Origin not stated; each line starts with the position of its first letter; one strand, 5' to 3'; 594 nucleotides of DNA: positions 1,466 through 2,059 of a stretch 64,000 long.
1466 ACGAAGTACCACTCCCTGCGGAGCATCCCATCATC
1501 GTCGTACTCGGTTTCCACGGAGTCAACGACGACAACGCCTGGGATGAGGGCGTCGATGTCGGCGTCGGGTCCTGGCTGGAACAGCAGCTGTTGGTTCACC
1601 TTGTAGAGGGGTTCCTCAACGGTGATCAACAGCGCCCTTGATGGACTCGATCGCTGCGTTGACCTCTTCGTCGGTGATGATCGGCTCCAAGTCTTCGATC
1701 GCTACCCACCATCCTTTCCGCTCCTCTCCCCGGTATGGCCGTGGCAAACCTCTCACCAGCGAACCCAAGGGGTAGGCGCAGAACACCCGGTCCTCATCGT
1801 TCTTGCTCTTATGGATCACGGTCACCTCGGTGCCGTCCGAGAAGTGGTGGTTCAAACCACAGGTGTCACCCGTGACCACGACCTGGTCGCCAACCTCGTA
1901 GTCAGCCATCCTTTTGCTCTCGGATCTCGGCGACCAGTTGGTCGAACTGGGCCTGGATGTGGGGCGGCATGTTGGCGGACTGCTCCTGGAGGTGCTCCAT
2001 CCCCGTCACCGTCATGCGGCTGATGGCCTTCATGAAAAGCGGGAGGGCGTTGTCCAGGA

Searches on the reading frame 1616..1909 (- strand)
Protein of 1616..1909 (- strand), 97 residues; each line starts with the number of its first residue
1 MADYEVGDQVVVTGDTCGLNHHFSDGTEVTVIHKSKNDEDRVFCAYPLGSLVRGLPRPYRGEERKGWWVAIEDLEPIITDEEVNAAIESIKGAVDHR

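Call 38: find_encoding_contigs(protein=window:1616-1909:-, flank=10000, max_places=2)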
Protein window:1616-1909:- (97 aa): 1 contig read that carries it; 1 place shown.
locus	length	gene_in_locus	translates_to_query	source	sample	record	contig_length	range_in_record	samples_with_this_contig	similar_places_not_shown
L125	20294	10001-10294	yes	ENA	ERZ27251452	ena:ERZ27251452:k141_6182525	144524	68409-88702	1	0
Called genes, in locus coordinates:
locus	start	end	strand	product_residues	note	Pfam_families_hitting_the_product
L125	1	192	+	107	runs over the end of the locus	-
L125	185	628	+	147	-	-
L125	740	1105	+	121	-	-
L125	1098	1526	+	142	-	-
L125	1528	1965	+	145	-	-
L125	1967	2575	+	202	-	PF05406:WGR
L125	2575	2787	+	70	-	-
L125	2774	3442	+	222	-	-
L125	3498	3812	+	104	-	-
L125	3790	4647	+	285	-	PF01068:DNA_ligase_A_M (weak)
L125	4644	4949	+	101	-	-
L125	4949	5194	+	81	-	-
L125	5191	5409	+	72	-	-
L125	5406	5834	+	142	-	-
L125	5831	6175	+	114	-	-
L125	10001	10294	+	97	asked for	-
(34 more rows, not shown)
